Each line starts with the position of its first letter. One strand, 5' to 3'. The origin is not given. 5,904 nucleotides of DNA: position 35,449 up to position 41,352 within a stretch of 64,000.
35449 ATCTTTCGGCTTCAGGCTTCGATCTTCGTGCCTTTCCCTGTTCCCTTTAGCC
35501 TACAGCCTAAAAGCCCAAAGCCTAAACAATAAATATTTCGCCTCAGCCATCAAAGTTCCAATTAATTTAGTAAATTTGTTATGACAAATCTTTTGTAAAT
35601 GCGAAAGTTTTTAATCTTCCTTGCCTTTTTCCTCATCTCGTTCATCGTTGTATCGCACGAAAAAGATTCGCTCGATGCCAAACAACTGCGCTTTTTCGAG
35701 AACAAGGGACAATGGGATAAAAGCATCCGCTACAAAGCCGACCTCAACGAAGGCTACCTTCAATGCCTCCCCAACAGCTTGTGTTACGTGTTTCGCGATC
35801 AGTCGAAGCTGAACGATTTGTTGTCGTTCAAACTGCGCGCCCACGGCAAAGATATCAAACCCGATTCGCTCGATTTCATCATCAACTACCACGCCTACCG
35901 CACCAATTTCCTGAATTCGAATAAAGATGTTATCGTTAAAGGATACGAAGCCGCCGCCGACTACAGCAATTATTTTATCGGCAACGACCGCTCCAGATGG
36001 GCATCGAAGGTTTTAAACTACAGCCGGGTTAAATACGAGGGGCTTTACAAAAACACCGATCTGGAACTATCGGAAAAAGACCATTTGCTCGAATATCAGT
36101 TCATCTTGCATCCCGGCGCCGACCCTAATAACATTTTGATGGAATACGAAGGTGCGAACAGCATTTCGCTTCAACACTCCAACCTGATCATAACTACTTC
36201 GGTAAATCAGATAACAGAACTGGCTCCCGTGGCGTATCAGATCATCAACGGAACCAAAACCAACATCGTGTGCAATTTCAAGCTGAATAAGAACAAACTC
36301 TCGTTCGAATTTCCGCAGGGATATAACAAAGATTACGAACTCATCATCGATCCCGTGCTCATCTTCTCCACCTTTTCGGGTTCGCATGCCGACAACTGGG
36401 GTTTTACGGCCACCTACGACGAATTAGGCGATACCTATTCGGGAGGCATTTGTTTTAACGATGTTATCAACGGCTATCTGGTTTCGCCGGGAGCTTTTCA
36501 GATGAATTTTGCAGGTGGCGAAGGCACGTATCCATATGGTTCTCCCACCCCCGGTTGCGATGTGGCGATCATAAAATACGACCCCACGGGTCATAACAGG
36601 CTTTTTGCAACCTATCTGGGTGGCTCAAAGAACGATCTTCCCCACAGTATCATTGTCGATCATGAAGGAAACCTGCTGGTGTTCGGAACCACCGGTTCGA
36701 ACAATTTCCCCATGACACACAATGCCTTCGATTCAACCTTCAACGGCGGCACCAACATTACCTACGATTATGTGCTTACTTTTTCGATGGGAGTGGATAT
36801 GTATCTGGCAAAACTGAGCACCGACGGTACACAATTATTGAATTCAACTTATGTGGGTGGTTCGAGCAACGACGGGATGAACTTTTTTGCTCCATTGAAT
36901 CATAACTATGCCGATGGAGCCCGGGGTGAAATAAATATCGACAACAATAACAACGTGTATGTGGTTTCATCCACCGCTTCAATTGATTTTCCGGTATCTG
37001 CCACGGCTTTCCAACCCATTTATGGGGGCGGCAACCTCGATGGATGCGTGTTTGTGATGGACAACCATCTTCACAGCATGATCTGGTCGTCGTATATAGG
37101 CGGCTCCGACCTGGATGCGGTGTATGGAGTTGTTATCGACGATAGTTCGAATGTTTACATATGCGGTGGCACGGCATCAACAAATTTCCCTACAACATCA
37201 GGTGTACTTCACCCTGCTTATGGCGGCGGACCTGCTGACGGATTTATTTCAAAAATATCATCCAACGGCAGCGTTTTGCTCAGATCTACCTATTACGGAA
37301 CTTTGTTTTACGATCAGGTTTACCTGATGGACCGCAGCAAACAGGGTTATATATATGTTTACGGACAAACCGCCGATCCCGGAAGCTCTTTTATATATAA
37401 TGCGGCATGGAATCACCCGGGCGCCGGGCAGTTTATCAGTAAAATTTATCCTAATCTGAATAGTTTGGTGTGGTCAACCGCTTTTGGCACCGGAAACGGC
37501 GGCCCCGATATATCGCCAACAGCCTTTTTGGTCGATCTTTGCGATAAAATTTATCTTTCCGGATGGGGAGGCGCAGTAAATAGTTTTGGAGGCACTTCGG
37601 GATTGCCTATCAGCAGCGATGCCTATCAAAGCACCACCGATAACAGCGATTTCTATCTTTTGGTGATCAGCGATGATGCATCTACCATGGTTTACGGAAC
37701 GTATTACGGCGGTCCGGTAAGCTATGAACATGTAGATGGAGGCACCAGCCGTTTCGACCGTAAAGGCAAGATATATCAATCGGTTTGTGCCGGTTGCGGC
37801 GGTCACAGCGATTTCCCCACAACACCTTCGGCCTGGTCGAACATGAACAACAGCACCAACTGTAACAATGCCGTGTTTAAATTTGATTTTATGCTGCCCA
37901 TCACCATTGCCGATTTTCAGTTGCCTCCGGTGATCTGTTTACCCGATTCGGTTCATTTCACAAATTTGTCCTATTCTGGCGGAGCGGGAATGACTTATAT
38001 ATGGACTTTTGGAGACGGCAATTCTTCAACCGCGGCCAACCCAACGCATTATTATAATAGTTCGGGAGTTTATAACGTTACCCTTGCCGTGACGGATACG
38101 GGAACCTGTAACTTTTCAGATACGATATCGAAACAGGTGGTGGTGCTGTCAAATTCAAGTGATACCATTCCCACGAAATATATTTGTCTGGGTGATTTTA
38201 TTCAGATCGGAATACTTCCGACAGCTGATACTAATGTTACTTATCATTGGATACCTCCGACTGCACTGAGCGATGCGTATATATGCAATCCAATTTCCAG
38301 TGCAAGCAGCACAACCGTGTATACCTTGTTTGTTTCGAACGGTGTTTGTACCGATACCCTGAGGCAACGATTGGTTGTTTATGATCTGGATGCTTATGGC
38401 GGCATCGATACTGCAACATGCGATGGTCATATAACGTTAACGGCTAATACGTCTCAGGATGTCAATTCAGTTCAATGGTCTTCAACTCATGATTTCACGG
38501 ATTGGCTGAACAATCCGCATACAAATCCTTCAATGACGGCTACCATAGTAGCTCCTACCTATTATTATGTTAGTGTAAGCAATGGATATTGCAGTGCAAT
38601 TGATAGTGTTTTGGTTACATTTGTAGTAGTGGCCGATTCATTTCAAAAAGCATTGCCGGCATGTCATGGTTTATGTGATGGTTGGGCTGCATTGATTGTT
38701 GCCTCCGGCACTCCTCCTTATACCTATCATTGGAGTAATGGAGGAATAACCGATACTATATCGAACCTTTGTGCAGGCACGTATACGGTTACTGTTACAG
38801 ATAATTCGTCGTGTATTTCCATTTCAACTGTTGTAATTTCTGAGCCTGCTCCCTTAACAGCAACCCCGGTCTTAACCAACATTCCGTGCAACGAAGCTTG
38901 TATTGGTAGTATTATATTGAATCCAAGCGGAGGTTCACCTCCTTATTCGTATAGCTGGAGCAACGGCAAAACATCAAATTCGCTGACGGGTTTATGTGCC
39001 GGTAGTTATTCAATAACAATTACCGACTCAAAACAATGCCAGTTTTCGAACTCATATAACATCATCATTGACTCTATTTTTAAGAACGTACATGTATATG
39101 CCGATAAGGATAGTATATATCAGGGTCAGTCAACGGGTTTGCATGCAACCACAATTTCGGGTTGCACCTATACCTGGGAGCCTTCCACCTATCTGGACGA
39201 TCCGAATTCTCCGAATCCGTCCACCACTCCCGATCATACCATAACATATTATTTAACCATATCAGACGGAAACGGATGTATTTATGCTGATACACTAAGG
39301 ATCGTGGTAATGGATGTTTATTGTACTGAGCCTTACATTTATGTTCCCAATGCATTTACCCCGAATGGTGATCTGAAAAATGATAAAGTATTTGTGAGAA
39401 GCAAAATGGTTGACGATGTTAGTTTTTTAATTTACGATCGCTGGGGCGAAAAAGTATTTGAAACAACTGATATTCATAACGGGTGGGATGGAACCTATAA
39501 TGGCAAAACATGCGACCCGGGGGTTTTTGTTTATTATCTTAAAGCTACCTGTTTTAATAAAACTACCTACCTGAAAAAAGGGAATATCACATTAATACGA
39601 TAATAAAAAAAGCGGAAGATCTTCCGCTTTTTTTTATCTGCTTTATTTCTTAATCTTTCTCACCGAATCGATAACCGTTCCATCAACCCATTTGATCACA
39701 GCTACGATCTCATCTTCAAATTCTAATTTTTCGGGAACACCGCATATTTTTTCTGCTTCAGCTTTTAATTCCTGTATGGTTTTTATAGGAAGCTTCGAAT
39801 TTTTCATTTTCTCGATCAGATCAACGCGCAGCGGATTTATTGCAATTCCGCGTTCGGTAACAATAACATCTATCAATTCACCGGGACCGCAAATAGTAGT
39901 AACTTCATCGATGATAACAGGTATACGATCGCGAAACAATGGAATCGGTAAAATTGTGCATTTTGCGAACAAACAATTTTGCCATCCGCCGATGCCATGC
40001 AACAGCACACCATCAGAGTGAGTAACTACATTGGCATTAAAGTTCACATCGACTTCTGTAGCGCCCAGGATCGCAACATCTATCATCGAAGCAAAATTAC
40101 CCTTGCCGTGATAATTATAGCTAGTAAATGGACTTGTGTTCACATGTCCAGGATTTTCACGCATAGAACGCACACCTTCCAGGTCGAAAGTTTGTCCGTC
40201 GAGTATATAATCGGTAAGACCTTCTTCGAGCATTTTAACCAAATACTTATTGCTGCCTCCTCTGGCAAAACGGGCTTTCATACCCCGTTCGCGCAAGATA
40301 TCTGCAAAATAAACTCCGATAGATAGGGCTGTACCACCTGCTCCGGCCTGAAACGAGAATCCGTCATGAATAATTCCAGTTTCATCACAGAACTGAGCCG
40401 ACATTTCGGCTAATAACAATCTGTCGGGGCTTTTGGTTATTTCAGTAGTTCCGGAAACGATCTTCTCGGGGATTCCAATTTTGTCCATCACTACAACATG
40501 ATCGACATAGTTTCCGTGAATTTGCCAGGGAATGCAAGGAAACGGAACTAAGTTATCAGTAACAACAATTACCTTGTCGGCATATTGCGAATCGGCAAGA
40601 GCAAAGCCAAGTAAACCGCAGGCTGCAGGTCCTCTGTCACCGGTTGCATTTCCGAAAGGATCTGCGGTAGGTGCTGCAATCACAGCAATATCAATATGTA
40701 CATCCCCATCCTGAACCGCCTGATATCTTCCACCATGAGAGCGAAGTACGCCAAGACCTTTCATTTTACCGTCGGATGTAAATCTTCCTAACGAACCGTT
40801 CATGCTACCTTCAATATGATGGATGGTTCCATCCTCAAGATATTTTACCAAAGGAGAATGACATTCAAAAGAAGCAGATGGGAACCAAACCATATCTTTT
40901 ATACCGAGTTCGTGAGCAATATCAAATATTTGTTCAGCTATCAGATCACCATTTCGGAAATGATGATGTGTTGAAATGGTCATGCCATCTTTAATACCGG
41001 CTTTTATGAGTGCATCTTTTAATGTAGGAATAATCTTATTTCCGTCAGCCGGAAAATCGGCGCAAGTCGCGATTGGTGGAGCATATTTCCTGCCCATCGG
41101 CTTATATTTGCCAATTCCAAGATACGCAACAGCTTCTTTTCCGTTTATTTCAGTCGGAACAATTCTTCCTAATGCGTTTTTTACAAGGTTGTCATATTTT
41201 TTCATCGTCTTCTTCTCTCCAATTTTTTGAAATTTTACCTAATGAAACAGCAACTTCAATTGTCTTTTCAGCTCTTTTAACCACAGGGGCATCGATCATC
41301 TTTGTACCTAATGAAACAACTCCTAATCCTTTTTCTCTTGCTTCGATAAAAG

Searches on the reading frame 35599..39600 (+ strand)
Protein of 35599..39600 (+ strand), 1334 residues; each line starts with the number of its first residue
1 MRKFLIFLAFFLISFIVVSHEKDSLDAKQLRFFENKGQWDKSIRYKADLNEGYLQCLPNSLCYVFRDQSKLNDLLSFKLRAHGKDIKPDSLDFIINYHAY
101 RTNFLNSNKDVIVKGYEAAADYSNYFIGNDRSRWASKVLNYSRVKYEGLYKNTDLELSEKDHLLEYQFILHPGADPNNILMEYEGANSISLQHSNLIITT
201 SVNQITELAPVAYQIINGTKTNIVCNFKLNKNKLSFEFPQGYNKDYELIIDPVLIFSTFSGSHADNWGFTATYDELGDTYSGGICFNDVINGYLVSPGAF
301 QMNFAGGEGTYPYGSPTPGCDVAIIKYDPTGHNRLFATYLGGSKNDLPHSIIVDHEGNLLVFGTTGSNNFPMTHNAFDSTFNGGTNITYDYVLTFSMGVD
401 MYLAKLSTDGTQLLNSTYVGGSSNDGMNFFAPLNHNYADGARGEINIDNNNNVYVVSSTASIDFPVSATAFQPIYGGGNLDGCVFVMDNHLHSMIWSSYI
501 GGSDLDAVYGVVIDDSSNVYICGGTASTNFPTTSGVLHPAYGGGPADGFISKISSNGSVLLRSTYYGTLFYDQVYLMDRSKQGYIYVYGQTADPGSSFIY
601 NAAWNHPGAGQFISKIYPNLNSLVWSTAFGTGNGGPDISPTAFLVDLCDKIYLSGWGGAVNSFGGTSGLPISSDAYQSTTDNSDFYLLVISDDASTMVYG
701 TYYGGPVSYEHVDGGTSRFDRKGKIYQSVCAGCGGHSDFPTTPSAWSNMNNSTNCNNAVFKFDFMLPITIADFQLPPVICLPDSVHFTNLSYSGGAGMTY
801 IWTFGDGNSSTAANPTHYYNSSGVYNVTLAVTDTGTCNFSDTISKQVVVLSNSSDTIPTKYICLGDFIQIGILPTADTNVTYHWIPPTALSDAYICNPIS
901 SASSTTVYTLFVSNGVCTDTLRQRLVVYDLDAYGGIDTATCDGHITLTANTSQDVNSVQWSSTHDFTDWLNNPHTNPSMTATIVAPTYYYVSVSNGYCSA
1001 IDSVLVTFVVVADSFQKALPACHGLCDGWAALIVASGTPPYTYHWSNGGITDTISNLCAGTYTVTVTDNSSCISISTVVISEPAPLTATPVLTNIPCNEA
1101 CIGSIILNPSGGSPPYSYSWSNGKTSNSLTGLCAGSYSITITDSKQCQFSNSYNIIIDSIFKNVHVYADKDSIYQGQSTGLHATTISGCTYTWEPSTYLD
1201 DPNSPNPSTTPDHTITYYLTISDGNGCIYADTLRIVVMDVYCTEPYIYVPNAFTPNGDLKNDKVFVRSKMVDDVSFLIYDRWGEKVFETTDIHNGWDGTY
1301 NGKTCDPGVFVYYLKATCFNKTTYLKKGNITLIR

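Call 8: search_protein_families(library=ncbifam, proteins=[window:35599-39600:+], max_evalue=0.00001)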
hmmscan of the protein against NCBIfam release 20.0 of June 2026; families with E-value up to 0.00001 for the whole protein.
window:35599-39600:+ (1334 aa): 2 families
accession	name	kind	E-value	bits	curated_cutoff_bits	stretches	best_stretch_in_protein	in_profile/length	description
TIGR04131.1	Bac_Flav_CTERM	domain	1.9e-12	47.1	35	1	1248-1334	2-85/85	T9SS type B sorting domain-containing protein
NF047494.1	Lepto_SBBP_lipo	equivalog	1.1e-08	34.2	400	0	320-371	280-330/466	SBBP repeat beta-propeller lipoprotein, LipL53 family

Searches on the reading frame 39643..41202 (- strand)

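Call 8: search_protein_families(library=ncbifam, proteins=[window:39643-41202:-], max_evalue=0.00001)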
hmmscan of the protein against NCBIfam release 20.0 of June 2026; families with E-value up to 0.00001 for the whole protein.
window:39643-41202:- (519 aa): 1 family
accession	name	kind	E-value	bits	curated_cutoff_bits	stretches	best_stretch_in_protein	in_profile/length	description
TIGR01584.1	citF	equivalog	1.7e-151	505.2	501.45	1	53-518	23-491/492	citrate lyase subunit alpha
